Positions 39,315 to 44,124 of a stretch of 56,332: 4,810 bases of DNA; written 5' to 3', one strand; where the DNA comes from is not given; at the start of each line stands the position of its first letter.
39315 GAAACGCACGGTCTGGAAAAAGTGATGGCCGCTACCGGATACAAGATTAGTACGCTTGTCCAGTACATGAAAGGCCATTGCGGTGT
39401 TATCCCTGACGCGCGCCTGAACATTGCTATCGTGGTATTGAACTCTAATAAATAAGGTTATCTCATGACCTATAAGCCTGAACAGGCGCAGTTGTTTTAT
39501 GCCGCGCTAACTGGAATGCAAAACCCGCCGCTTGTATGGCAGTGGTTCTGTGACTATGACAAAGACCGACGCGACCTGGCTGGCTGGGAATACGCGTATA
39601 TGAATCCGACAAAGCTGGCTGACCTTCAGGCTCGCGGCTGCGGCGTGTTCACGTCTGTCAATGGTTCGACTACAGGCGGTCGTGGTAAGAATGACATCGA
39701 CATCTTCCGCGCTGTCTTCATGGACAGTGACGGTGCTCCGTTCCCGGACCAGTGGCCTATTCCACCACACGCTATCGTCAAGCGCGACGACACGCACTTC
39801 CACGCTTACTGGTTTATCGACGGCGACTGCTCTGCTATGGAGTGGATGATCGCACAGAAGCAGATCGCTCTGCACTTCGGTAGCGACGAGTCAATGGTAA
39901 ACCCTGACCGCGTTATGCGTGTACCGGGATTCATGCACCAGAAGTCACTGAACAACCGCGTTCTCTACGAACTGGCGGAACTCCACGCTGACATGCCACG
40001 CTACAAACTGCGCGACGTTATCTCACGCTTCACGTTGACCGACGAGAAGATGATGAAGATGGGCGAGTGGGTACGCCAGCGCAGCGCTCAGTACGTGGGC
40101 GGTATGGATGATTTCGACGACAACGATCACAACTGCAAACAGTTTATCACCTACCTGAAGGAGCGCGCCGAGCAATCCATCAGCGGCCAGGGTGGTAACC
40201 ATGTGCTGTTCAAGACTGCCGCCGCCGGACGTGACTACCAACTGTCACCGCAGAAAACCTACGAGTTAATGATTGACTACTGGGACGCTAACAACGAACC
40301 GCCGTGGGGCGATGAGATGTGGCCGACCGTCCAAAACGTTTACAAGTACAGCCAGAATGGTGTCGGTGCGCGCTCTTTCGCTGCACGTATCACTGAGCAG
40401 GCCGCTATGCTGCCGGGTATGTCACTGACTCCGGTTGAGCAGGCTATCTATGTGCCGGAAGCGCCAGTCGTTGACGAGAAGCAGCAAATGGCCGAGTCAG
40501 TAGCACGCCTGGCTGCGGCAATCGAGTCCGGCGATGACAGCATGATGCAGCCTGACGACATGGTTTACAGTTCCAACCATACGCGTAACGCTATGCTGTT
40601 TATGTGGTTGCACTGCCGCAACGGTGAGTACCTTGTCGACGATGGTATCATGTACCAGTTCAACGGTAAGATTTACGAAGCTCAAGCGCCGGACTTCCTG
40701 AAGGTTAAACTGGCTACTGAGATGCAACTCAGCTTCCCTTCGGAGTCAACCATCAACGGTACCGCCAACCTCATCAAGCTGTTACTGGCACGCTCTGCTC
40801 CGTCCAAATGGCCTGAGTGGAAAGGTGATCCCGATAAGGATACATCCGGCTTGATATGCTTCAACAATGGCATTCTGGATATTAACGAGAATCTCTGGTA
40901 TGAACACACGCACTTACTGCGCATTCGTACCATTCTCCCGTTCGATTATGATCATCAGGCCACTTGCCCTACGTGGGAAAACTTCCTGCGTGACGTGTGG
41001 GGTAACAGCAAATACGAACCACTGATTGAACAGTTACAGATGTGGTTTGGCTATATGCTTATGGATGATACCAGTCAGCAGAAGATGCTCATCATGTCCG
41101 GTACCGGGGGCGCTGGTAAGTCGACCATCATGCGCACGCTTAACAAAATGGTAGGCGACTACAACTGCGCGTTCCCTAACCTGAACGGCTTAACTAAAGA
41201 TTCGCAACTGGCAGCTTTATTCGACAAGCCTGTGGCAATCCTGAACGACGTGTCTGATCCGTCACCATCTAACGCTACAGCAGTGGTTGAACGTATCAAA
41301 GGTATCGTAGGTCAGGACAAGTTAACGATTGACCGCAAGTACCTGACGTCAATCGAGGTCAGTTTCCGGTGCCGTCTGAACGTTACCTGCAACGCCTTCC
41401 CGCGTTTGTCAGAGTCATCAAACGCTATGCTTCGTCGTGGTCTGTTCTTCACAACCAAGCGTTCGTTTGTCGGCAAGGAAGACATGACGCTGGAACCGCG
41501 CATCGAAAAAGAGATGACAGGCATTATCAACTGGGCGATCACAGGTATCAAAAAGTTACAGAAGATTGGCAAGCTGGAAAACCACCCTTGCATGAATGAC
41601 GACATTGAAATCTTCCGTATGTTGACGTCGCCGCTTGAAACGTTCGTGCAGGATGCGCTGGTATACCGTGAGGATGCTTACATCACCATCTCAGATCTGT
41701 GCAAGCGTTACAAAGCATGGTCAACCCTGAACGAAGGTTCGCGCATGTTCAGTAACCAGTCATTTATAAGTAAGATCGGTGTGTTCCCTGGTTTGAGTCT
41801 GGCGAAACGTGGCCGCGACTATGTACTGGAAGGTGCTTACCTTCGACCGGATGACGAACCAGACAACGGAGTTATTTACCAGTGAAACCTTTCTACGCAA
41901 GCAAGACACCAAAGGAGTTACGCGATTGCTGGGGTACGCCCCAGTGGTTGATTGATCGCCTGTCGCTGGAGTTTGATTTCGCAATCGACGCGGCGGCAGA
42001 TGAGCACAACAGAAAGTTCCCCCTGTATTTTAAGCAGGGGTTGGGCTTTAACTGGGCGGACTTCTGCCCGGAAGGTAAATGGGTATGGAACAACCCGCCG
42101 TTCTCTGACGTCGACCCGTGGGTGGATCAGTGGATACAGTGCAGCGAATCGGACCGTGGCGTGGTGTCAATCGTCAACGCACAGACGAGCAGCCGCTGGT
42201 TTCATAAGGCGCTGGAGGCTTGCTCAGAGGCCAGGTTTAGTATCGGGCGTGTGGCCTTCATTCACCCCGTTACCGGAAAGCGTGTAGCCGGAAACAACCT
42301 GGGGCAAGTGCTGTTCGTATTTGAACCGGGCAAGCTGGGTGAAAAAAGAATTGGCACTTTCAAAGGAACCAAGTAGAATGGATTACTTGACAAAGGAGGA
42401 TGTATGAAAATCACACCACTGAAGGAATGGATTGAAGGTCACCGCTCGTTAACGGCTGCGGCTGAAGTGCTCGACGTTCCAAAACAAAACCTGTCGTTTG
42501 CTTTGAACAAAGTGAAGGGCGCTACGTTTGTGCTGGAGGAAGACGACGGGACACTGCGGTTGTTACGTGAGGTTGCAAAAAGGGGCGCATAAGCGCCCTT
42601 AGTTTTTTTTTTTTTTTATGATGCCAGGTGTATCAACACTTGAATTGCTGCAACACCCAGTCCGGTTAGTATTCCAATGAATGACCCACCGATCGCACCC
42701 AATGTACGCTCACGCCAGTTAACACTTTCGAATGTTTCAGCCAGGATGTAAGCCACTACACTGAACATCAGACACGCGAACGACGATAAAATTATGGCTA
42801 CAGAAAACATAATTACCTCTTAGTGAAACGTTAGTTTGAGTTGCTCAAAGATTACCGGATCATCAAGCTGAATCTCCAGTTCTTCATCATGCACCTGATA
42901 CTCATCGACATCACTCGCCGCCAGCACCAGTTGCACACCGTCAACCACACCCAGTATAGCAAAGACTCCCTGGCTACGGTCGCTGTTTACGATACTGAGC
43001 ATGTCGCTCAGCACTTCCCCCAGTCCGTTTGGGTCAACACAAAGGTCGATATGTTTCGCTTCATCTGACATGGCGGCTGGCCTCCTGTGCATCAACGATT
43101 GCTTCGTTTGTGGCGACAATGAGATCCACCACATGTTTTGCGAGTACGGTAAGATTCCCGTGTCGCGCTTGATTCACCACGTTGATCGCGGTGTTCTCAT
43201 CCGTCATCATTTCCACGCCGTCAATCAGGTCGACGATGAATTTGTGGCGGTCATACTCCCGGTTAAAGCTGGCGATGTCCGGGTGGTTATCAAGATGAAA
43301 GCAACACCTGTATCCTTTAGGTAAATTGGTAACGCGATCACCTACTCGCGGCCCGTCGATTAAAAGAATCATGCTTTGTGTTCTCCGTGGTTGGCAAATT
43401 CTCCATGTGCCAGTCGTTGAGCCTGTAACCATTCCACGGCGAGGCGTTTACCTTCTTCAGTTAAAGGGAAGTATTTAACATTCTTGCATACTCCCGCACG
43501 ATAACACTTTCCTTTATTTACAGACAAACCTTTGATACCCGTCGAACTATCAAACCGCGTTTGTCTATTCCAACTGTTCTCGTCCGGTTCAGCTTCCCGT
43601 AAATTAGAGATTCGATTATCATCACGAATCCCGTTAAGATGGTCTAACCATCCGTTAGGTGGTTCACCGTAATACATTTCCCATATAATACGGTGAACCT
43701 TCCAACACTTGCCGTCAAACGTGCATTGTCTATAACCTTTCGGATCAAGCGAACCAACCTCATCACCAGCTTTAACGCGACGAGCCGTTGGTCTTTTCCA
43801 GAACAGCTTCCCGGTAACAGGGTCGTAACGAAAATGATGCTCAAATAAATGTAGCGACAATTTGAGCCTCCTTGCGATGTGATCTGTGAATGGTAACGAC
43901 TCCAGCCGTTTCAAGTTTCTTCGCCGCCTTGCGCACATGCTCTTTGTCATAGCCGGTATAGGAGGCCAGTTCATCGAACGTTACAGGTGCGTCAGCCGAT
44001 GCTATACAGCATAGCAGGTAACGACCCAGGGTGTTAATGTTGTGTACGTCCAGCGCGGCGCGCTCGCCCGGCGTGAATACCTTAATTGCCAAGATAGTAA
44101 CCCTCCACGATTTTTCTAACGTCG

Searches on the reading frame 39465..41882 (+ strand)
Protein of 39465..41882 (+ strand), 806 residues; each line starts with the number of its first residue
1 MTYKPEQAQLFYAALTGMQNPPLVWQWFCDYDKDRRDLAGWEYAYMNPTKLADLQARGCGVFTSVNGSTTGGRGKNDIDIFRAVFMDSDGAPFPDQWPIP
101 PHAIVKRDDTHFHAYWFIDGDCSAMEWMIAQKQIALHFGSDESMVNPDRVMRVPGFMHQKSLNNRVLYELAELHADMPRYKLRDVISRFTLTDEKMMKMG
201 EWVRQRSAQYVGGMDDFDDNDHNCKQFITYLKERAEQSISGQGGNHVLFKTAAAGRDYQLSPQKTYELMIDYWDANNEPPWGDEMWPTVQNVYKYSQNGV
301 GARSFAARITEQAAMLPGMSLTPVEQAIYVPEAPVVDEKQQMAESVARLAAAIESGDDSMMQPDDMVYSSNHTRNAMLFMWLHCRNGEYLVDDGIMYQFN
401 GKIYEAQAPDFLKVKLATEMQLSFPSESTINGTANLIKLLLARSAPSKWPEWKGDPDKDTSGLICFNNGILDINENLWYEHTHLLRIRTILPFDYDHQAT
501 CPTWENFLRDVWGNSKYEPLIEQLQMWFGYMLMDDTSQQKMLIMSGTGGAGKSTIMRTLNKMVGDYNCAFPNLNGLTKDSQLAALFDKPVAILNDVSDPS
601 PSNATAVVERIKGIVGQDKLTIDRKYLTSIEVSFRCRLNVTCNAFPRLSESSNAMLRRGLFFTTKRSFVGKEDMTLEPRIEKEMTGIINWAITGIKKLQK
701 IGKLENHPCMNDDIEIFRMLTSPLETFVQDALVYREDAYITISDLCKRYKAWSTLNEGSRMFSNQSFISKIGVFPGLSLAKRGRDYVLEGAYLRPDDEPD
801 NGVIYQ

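Call 17: search_protein_families(library=phrogs, proteins=[window:39465-41882:+])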
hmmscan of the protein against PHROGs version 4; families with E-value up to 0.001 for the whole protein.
window:39465-41882:+ (806 aa): 13 families
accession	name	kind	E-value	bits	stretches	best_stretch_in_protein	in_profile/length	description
phrog_6088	-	DNA, RNA and nucleotide metabolism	2.4e-58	199.2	1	359-769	321-740/772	DNA primase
phrog_1829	-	DNA, RNA and nucleotide metabolism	8.4e-56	190.5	1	360-773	314-736/772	DNA primase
phrog_2478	-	DNA, RNA and nucleotide metabolism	2e-50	172.8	1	101-771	117-818/854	DNA polymerase/primase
phrog_864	-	DNA, RNA and nucleotide metabolism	2.5e-50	172.9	1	395-771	231-596/1064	DNA primase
phrog_1156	-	DNA, RNA and nucleotide metabolism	1.4e-42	147.3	1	463-767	483-796/855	DNA primase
phrog_7601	-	unknown function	3.6e-22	80.1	1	530-768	11-247/289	-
phrog_16213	-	DNA, RNA and nucleotide metabolism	6.3e-19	68.7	1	454-690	306-544/732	DNA primase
phrog_10514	-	DNA, RNA and nucleotide metabolism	2.1e-12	47.1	1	57-166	54-166/750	DNA primase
phrog_4210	-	DNA, RNA and nucleotide metabolism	1.2e-11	44.2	1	534-757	170-389/1304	DNA polymerase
phrog_16950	-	DNA, RNA and nucleotide metabolism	2e-10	40.2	1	463-658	481-679/843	DNA primase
phrog_1883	-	DNA, RNA and nucleotide metabolism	2.7e-10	40.2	1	503-769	457-724/756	DNA helicase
phrog_3123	-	unknown function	4e-06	26.7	1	79-165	84-173/583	-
phrog_36873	-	DNA, RNA and nucleotide metabolism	3.3e-05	22.8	1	33-161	37-171/1082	DNA helicase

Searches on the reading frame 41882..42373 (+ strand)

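Call 99: search_protein_families(library=phrogs, proteins=[window:41882-42373:+])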
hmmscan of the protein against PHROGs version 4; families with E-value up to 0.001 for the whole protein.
window:41882-42373:+ (164 aa): 3 families
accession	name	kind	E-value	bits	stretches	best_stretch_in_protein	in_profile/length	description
phrog_111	-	other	1.3e-44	154.3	1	6-155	56-209/345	DNA methyltransferase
phrog_6083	-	DNA, RNA and nucleotide metabolism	2.1e-11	44.8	1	90-160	3-78/94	DNA methylase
phrog_22740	-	unknown function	1.8e-06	29.4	1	14-85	11-83/99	-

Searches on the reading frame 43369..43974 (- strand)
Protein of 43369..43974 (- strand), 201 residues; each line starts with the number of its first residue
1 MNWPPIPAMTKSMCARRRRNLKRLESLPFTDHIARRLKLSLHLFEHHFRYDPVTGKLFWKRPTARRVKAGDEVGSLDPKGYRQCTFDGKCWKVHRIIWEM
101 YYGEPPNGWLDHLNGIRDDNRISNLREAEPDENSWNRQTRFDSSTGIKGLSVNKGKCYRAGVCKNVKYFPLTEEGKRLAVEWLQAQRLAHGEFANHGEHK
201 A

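Call 76: search_protein_families(library=pfam, max_evalue=0.01, proteins=[window:43369-43974:-])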
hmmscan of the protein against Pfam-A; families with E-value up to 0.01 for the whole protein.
window:43369-43974:- (201 aa): 1 family
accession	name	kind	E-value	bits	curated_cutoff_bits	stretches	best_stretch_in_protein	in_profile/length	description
PF13392.12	HNH_3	-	9.3e-14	51.2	24.8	1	92-133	2-44/46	HNH endonuclease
